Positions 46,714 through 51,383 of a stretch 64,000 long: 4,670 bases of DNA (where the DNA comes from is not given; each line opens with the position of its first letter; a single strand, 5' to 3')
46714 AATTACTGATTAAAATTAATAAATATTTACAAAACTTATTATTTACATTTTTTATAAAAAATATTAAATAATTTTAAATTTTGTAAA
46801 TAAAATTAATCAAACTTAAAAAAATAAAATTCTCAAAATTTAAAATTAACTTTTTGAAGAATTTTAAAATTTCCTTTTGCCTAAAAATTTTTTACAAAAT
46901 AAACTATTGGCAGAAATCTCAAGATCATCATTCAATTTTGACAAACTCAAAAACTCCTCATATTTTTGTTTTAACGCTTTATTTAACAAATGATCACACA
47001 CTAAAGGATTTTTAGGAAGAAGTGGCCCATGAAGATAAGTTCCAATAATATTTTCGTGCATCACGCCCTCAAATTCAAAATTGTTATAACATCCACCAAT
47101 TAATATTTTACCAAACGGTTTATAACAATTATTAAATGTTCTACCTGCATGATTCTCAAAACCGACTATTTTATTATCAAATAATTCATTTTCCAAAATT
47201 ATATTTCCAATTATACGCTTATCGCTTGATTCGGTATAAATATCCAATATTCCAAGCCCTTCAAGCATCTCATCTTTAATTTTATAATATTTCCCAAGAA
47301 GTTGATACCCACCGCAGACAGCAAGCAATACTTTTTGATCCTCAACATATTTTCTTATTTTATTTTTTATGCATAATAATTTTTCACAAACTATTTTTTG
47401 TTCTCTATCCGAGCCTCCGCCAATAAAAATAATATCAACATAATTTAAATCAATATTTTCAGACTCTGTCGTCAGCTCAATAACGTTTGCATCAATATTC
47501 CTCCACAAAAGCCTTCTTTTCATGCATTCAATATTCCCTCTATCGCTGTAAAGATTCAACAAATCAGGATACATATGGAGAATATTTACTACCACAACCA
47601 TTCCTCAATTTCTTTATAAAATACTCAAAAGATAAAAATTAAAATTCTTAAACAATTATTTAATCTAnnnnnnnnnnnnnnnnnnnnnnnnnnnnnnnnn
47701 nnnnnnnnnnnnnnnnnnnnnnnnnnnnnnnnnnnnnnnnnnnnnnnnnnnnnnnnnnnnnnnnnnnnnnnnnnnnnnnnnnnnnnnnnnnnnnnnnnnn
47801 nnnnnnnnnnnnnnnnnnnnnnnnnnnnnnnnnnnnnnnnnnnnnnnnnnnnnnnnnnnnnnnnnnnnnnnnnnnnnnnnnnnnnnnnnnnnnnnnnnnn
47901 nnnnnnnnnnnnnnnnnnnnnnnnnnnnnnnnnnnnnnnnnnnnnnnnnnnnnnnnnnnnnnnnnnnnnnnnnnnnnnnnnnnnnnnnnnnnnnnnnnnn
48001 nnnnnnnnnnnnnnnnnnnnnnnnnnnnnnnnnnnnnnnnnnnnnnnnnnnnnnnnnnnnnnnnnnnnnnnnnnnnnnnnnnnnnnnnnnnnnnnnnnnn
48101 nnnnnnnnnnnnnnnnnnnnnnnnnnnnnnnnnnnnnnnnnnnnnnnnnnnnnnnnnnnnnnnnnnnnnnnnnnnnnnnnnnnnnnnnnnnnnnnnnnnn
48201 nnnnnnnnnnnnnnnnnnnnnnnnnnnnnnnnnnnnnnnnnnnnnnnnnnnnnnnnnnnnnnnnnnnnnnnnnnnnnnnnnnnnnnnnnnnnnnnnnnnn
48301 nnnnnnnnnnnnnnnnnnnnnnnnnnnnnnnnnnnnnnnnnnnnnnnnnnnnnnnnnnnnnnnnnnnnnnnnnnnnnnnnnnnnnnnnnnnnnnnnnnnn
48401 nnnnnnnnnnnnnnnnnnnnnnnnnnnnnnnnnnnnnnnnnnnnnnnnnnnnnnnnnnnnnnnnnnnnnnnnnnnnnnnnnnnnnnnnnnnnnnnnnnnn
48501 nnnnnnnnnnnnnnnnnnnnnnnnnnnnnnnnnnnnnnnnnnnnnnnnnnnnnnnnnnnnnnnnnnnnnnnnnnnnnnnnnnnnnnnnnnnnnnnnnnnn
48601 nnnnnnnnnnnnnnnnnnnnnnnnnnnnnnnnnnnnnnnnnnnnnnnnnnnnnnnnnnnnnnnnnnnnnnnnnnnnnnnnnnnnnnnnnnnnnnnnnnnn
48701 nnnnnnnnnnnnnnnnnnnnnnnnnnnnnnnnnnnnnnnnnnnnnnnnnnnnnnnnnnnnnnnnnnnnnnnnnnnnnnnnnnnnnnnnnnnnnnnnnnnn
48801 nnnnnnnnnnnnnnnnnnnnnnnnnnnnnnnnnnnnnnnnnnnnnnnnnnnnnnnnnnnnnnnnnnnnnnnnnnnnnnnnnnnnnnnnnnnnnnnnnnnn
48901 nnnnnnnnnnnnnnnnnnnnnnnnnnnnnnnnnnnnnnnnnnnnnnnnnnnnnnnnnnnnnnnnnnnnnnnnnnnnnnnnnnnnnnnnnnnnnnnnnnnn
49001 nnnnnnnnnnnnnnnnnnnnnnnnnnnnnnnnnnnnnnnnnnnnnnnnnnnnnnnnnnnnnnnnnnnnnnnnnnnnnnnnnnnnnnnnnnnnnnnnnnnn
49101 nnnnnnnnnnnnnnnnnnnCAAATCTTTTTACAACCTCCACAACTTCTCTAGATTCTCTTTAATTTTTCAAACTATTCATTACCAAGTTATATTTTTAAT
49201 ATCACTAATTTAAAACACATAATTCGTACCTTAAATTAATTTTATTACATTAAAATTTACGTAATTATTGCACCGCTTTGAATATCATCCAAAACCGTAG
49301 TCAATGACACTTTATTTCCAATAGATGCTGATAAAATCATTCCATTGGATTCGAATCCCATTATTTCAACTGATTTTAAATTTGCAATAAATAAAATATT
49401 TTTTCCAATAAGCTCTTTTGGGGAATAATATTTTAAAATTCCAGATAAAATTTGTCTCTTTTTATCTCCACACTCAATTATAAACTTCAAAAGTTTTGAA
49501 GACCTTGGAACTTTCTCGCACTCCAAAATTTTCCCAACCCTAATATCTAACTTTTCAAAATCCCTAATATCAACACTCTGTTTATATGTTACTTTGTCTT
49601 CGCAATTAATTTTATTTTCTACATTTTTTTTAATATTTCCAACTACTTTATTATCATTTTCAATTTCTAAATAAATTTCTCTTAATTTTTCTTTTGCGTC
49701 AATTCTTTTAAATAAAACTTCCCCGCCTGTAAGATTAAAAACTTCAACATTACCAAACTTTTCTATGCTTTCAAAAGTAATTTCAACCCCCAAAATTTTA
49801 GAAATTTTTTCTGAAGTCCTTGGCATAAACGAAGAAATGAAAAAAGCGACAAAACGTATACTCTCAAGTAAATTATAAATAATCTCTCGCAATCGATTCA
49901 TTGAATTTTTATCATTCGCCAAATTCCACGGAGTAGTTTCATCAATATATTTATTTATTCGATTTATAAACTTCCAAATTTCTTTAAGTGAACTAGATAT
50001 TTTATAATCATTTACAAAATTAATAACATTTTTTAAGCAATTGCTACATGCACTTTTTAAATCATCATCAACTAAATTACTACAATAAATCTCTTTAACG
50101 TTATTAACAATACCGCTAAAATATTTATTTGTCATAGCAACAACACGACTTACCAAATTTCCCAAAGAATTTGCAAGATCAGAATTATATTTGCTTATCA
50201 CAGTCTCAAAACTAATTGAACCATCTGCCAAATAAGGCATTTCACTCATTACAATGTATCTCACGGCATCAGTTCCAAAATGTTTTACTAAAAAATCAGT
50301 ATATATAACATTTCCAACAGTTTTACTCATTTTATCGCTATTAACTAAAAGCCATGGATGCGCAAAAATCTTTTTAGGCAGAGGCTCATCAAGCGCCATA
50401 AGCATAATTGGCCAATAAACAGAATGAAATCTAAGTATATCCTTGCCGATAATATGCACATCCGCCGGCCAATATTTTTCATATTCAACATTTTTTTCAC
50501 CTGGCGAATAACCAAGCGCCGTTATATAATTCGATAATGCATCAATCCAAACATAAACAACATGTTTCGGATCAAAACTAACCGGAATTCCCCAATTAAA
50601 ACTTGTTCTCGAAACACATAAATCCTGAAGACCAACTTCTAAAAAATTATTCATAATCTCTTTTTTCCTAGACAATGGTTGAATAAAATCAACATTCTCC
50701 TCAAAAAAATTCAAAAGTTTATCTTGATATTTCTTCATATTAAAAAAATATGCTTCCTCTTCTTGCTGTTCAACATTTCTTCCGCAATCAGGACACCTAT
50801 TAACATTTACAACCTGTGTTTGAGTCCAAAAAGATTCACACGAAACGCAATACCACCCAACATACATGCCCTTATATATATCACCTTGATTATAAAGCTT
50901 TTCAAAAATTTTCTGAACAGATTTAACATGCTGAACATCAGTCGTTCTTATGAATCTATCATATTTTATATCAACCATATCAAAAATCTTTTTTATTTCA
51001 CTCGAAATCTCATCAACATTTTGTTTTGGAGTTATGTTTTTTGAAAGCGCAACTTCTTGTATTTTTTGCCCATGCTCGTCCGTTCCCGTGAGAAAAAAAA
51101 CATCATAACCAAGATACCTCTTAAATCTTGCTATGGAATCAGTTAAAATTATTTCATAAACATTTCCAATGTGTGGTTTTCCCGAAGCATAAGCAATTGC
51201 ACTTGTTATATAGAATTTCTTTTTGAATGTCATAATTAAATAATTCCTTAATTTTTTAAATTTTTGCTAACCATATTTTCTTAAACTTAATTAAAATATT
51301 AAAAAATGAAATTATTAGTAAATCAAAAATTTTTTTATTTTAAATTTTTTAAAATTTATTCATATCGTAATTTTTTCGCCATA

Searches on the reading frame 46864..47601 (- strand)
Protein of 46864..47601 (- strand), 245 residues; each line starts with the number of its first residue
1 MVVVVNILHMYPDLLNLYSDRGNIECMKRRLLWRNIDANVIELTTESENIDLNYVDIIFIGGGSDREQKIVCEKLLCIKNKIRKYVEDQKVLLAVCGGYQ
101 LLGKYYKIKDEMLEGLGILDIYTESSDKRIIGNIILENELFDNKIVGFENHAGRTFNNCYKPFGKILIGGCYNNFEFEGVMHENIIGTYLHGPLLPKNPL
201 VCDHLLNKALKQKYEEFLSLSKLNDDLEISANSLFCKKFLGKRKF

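Call 30: search_protein_families(library=pfam, proteins=[window:46864-47601:-], max_evalue=0.0001)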
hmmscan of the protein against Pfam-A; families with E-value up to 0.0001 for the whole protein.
window:46864-47601:- (245 aa): 2 families
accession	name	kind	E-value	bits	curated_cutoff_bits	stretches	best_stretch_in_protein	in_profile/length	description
PF07685.20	GATase_3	-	4.1e-37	128.2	27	1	6-198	1-195/196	CobB/CobQ-like glutamine amidotransferase domain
PF00117.34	GATase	-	6.9e-05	23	22.8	1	23-106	9-89/190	Glutamine amidotransferase class-I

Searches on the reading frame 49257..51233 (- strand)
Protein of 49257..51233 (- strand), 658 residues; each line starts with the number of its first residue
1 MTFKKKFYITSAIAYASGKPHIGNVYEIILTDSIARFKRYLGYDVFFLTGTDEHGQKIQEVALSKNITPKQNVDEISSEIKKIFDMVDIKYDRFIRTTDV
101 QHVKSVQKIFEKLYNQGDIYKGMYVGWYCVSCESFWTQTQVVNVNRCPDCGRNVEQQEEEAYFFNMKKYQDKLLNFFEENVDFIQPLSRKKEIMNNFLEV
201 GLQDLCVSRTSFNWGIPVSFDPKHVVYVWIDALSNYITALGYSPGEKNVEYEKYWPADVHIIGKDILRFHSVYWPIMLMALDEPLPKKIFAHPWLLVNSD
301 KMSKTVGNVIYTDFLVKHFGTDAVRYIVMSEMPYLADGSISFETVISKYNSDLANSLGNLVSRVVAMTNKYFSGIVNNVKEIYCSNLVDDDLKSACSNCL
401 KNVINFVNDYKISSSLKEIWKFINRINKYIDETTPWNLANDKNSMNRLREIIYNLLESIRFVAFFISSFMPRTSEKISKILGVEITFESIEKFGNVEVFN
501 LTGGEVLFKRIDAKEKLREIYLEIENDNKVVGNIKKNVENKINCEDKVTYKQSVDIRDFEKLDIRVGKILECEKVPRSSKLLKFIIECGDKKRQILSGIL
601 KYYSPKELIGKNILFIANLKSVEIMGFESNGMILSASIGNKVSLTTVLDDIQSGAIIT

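Call 30: search_protein_families(library=pfam, proteins=[window:49257-51233:-], max_evalue=0.0001)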
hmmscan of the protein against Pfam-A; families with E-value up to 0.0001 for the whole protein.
window:49257-51233:- (658 aa): 6 families
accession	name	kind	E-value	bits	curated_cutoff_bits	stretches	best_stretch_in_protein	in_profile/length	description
PF09334.17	tRNA-synt_1g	-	5.4e-106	355.1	20.1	1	8-364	2-390/391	tRNA synthetases class I (M)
PF00133.28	tRNA-synt_1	-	2.5e-33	115.9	22.7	2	4-219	22-244/414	tRNA synthetases class I (I, L, M and V)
PF01588.26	tRNA_bind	-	7.1e-24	84.2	27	1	564-654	1-94/96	Putative tRNA binding domain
PF01406.26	tRNA-synt_1e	-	4.5e-12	46.4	27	1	8-123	13-125/301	tRNA synthetases class I (C) catalytic domain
PF08264.19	Anticodon_1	-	2.6e-05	24.6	25.1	1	393-485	5-99/148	Anticodon-binding domain of tRNA ligase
PF01921.24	tRNA-synt_1f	-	5.9e-05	22.6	27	0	15-52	31-68/360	tRNA synthetases class I (K)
